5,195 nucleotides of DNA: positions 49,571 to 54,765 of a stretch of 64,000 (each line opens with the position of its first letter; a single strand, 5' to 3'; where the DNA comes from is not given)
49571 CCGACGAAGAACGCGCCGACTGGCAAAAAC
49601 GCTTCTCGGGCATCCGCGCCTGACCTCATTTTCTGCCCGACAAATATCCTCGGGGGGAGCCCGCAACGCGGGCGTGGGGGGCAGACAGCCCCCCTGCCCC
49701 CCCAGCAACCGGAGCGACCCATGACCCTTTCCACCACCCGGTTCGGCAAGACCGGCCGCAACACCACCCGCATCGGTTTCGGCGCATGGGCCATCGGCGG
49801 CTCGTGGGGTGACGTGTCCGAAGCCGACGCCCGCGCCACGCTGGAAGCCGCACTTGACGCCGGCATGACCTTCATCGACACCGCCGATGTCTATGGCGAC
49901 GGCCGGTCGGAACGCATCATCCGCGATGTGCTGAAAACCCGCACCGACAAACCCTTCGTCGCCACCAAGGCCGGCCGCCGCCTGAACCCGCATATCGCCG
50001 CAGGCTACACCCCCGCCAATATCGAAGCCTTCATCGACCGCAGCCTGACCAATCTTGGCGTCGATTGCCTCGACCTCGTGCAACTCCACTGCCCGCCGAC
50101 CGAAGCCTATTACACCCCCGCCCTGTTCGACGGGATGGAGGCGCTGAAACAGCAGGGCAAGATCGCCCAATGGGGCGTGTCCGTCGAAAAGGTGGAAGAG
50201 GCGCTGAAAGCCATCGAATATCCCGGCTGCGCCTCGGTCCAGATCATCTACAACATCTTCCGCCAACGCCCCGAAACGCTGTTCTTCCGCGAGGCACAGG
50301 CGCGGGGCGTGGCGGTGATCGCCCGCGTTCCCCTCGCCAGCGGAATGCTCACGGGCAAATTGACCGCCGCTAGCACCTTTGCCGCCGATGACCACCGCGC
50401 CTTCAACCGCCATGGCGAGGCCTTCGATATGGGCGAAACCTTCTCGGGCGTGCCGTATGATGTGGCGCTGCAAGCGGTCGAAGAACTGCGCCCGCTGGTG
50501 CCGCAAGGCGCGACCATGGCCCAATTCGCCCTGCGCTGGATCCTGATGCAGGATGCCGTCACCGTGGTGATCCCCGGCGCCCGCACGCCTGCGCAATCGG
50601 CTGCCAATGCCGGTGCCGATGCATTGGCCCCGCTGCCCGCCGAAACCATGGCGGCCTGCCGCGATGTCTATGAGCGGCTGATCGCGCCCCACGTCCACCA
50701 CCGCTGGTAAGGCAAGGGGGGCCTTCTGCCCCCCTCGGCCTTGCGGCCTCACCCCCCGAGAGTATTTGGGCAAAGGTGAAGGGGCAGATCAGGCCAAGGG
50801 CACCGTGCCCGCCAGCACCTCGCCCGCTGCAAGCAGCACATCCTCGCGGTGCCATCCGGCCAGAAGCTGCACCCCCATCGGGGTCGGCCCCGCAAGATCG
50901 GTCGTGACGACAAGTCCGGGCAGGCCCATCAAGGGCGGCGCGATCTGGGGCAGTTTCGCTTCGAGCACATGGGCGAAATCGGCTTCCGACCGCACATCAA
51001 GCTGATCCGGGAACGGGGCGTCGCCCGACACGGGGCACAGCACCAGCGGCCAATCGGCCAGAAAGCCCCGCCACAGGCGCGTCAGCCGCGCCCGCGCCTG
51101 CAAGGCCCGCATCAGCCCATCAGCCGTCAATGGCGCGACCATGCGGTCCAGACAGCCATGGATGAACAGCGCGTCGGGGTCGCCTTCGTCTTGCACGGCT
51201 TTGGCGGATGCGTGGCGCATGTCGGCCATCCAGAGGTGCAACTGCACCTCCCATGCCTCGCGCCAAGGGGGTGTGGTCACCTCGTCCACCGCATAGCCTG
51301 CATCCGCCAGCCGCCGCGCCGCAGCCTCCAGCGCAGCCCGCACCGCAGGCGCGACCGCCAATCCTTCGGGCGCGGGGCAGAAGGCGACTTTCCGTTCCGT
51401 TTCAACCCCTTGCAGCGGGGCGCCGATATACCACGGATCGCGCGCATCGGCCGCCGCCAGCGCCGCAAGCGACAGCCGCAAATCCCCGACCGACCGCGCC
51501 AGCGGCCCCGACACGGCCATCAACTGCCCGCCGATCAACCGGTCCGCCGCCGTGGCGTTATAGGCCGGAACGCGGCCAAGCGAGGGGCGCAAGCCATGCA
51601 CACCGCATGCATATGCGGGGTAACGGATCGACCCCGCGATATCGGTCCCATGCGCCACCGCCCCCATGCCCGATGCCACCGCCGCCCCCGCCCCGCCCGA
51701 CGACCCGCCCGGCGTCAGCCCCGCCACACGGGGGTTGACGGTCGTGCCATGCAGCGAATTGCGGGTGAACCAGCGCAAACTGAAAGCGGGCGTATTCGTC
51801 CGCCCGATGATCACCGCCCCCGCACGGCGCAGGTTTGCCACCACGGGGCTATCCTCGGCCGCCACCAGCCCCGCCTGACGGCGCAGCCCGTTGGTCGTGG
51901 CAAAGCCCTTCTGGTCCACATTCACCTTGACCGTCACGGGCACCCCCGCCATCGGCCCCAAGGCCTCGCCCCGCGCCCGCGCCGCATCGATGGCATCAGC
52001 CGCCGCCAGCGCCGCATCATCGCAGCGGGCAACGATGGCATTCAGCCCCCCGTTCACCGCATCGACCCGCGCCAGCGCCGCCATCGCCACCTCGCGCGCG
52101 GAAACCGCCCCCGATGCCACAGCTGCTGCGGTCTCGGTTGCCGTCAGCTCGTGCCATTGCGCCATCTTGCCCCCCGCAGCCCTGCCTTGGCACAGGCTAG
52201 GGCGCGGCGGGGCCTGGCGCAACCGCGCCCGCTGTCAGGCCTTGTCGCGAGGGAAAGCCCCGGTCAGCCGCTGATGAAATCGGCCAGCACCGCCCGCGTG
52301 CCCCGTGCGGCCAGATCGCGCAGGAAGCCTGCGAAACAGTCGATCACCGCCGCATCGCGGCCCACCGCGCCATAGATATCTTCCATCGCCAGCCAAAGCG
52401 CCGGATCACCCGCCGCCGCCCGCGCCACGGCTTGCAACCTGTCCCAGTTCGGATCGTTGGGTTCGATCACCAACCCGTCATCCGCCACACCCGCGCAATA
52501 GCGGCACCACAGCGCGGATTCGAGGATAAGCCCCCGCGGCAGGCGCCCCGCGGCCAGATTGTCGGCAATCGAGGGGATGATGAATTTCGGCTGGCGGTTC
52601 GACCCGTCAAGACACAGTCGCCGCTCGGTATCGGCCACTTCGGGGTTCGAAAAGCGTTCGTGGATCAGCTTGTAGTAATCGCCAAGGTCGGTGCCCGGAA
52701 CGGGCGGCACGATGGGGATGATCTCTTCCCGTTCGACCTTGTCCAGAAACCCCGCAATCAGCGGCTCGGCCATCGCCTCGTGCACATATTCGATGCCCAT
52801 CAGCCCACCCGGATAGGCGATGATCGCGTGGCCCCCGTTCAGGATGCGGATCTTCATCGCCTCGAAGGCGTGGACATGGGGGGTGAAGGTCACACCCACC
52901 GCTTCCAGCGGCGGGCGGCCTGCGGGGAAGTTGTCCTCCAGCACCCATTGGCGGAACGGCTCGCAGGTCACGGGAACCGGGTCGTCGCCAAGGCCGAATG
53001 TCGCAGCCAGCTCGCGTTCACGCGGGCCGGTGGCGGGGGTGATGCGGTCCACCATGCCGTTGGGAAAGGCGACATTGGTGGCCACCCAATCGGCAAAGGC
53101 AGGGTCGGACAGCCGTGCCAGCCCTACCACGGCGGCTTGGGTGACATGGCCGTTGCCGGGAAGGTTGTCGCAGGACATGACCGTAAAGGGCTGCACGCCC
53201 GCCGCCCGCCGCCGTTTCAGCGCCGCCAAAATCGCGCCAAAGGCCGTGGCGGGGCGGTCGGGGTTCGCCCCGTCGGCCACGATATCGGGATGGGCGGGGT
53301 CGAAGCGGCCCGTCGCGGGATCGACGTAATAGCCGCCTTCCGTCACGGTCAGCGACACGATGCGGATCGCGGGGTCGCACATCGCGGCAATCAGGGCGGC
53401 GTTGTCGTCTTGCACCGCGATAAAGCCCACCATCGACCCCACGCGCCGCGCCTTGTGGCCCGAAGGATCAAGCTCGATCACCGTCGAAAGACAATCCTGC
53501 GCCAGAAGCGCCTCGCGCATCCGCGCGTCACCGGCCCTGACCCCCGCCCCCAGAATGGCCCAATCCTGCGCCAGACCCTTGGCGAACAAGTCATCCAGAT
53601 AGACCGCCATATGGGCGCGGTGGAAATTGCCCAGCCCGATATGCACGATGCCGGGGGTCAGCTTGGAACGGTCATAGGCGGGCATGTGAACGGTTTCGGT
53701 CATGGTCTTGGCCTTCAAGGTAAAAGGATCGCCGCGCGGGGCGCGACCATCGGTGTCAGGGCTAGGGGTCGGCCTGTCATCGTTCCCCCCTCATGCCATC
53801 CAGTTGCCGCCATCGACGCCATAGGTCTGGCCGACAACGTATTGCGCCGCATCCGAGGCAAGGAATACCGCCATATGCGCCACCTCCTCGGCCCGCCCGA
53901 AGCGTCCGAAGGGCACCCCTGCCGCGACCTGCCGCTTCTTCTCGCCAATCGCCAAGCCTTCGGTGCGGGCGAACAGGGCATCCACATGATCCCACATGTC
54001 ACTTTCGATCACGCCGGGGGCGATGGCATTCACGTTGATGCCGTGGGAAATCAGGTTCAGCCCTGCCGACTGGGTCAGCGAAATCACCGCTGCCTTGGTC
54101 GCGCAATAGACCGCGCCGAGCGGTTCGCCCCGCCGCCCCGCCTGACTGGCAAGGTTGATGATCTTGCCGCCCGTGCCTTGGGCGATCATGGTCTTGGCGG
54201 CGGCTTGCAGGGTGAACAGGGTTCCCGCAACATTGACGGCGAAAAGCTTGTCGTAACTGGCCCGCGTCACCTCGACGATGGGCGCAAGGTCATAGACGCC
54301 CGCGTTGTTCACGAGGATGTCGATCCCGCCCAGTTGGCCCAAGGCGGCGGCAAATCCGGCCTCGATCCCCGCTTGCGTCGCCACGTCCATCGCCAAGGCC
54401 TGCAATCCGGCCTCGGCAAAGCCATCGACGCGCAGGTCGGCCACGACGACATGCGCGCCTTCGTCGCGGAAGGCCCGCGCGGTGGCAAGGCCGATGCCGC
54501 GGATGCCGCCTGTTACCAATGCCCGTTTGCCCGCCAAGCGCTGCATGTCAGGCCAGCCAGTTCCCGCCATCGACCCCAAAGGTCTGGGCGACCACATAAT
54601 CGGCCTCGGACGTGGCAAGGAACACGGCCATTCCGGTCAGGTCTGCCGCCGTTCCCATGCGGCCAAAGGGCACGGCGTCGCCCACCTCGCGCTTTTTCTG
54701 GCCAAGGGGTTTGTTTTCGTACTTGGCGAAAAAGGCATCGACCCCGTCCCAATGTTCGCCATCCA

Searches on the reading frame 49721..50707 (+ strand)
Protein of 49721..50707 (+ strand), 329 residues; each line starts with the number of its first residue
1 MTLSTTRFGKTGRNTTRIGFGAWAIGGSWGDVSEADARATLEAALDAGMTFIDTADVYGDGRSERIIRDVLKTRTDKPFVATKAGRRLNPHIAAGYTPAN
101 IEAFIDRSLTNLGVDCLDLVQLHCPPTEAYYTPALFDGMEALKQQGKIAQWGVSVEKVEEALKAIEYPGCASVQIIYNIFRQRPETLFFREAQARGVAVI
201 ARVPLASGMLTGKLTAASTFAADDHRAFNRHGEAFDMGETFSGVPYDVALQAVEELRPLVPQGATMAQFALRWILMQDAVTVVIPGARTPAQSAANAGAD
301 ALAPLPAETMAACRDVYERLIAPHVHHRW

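Call 78: search_protein_families(library=pfam, proteins=[window:49721-50707:+], max_evalue=0.0001)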
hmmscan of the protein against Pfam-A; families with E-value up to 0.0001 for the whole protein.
window:49721-50707:+ (329 aa): 1 family
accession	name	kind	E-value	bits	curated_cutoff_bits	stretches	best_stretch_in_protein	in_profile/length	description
PF00248.27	Aldo_ket_red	-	4.2e-67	226.7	24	1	17-317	1-290/291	Aldo/keto reductase family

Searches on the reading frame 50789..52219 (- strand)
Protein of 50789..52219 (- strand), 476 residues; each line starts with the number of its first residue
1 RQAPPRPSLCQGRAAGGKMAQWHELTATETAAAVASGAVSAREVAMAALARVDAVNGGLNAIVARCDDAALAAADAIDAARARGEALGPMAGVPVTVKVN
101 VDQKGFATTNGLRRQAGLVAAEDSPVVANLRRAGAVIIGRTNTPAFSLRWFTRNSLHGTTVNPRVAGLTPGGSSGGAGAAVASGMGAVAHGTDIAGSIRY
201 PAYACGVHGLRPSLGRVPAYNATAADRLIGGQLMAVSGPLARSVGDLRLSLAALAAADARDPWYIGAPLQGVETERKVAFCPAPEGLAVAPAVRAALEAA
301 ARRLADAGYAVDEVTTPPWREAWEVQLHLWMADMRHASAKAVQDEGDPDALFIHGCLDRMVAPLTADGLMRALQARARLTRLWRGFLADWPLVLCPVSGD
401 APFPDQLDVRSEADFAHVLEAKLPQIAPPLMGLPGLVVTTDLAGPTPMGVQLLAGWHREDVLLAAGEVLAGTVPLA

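Call 78: search_protein_families(library=pfam, proteins=[window:50789-52219:-], max_evalue=0.0001)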
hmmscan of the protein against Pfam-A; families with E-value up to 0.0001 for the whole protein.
window:50789-52219:- (476 aa): 1 family
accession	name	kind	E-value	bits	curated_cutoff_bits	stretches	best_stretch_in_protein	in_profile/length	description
PF01425.27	Amidase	-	3.5e-75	254.2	27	1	44-462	2-444/445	Amidase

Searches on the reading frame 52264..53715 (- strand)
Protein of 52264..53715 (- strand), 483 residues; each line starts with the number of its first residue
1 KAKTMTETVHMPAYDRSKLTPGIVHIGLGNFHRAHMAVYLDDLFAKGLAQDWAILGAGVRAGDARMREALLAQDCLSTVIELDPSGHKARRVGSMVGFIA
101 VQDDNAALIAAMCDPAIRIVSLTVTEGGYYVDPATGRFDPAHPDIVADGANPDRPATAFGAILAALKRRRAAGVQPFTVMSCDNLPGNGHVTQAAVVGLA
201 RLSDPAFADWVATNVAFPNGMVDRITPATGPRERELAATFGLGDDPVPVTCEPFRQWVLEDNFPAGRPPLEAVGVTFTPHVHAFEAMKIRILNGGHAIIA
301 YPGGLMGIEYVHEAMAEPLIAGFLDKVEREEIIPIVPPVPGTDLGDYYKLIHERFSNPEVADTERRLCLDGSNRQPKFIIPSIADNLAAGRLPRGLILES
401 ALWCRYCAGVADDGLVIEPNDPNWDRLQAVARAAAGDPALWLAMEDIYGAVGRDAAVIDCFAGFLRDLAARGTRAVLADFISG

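Call 78: search_protein_families(library=pfam, proteins=[window:52264-53715:-], max_evalue=0.0001)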
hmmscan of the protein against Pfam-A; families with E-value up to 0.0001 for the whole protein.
window:52264-53715:- (483 aa): 2 families
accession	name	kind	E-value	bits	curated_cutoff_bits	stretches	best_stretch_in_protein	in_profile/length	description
PF08125.19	Mannitol_dh_C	-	2e-58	197.5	30.7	1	280-461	1-182/190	Mannitol dehydrogenase C-terminal domain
PF01232.29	Mannitol_dh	-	1.4e-55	188.9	27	1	22-271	2-198/199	Mannitol dehydrogenase Rossmann domain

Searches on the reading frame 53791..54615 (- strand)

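Call 79: search_protein_families(library=pfam, proteins=[window:53791-54615:-], max_evalue=0.0001)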
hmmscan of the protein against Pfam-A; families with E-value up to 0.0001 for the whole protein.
window:53791-54615:- (274 aa): 4 families
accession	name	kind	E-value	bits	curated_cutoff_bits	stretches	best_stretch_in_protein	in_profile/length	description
PF13561.12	adh_short_C2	-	3.1e-53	181.2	27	1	39-270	6-234/236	Enoyl-(Acyl carrier protein) reductase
PF00106.31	adh_short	-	2.7e-47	161.2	26.6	1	30-210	1-189/195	short chain dehydrogenase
PF08659.16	KR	-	2.4e-07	31.3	22.6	1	33-182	4-161/180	KR domain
PF23441.1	SDR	-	5.3e-05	23.2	27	0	67-272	59-256/258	SDR-like rossmann domain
